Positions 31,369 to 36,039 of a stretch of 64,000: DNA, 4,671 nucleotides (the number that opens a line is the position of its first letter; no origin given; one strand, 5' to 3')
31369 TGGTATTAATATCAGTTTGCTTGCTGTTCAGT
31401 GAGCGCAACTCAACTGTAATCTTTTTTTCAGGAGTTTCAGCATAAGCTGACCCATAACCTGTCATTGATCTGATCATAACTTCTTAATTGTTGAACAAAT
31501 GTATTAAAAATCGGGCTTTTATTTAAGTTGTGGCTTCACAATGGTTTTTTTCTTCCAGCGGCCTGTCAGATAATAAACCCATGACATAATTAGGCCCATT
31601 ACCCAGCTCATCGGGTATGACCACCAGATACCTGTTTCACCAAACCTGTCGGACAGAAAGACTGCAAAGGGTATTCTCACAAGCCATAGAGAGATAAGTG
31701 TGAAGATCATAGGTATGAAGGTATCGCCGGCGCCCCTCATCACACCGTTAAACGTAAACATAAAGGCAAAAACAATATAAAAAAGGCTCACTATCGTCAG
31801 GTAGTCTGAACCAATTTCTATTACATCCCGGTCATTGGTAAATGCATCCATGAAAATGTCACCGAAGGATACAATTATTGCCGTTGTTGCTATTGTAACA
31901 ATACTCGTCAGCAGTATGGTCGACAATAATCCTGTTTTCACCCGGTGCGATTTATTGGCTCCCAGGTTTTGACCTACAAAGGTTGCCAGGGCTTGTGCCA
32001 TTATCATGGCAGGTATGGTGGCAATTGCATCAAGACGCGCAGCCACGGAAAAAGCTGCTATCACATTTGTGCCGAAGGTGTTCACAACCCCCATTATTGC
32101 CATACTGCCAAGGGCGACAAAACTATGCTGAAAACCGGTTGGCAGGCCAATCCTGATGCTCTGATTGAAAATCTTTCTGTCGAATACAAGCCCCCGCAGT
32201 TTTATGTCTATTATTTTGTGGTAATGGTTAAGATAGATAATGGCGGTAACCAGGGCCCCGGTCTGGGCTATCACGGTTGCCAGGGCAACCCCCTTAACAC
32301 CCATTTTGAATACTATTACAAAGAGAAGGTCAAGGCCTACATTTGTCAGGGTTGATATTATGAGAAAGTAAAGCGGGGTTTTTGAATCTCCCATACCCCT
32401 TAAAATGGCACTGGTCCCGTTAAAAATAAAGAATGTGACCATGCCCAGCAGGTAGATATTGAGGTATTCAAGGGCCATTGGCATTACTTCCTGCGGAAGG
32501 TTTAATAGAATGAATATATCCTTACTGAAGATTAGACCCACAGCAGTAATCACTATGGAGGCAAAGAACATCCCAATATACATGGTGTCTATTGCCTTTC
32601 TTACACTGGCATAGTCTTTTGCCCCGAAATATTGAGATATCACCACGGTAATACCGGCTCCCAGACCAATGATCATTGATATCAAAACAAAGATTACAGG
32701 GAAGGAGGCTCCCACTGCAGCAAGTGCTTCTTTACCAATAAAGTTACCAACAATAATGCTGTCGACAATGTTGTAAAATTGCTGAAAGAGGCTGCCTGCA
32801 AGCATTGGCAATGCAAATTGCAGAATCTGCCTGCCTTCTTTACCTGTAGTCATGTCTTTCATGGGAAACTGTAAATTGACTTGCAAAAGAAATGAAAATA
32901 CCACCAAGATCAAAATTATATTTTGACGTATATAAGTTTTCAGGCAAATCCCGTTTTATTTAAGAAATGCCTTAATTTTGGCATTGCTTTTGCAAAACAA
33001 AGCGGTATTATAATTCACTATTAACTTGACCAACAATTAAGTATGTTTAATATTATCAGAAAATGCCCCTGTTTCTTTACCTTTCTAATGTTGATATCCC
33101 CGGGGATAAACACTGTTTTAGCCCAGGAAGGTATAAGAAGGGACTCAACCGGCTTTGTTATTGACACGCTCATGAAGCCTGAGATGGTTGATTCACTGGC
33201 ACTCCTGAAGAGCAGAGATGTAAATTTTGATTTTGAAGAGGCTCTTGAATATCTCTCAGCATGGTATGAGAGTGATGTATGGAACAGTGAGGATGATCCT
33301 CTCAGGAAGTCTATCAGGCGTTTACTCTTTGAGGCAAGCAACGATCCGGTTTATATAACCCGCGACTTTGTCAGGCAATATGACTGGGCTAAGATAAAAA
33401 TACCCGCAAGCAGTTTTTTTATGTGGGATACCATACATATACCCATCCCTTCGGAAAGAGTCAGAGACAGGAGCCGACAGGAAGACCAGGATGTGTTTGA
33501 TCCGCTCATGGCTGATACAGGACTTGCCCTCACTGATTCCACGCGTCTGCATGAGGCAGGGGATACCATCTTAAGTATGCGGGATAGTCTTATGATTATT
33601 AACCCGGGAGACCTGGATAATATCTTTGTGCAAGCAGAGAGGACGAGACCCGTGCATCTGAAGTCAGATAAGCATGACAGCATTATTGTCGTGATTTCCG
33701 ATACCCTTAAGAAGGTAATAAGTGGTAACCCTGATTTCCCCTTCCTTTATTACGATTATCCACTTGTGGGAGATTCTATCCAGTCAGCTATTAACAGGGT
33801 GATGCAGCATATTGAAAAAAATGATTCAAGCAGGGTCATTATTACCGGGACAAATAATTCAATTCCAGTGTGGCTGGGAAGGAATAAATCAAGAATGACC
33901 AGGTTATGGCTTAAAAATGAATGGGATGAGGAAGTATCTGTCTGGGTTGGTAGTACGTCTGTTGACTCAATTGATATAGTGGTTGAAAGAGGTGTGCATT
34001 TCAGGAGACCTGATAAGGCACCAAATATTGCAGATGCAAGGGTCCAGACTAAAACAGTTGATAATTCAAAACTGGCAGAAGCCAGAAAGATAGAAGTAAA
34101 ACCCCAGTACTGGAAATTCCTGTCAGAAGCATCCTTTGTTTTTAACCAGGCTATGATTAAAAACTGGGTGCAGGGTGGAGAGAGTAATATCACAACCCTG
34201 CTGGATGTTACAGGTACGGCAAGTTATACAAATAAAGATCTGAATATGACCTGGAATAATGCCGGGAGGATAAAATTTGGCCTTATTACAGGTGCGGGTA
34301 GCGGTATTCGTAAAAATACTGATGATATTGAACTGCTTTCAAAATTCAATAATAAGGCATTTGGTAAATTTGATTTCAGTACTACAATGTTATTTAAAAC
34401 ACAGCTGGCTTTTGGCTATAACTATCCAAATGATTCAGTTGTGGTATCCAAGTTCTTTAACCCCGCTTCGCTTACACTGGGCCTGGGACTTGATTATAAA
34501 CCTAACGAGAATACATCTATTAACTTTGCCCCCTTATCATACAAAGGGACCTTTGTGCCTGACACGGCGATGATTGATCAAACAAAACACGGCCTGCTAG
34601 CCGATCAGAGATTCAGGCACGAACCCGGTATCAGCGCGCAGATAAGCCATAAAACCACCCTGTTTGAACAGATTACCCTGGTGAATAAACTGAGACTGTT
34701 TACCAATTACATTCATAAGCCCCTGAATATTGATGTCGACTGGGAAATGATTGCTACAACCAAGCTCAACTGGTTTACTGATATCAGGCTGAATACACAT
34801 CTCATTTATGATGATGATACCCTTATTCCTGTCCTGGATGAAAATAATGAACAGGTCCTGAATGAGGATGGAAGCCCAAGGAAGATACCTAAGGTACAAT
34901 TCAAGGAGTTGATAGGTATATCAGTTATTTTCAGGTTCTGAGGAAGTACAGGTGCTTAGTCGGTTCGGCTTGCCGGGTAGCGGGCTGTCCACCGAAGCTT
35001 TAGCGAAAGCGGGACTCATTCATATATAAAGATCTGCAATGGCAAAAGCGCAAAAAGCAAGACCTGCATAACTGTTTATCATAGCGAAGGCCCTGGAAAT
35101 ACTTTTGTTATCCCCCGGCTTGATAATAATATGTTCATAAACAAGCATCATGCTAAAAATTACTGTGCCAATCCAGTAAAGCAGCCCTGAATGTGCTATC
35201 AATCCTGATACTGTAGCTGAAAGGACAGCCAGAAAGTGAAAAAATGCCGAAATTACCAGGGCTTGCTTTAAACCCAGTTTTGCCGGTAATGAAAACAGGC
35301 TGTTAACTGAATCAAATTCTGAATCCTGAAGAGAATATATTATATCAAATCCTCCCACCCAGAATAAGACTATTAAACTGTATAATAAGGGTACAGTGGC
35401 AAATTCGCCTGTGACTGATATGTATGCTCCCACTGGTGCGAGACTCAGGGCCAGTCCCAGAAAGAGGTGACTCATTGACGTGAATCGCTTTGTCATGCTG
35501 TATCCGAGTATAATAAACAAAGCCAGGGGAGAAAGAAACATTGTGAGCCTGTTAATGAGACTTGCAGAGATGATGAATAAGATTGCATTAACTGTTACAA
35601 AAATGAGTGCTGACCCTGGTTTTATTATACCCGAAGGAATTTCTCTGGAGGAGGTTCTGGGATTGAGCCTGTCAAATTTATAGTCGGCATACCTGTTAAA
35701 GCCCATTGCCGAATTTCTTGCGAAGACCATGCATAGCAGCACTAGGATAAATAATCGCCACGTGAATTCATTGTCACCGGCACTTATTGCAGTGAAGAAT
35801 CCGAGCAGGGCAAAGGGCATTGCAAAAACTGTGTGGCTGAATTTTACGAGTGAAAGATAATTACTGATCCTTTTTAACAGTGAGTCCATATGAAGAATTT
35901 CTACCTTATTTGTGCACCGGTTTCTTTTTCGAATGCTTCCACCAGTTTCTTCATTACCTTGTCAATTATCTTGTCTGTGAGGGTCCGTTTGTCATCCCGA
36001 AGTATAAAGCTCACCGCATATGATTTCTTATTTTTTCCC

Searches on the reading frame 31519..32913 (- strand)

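Call 39: search_protein_families(library=pfam, proteins=[window:31519-32913:-], max_evalue=0.00001)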
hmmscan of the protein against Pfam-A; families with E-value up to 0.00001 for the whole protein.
window:31519-32913:- (464 aa): 2 families
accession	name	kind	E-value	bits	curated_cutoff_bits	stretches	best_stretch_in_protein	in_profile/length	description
PF01554.23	MatE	-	3.6e-62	209.3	24.9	2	36-195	1-159/161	MatE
PF03023.19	MurJ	-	5.3e-15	55.4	27.4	1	2-265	171-436/451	Lipid II flippase MurJ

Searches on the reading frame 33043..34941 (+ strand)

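Call 39: search_protein_families(library=pfam, proteins=[window:33043-34941:+], max_evalue=0.00001)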
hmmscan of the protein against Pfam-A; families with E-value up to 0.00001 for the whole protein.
window:33043-34941:+ (632 aa): 1 family
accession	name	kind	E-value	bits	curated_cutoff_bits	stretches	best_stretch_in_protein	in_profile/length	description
PF11276.14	DUF3078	-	1e-18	68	25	1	367-459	1-92/92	Protein of unknown function (DUF3078)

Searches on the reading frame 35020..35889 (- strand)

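Call 68: search_protein_families(library=pfam, proteins=[window:35020-35889:-], max_evalue=0.00001)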
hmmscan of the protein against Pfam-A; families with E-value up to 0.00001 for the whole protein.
window:35020-35889:- (289 aa): 1 family
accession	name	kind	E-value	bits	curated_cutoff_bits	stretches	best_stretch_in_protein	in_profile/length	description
PF01040.23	UbiA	-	5.5e-51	173.7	34.2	1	24-272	2-248/250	UbiA prenyltransferase family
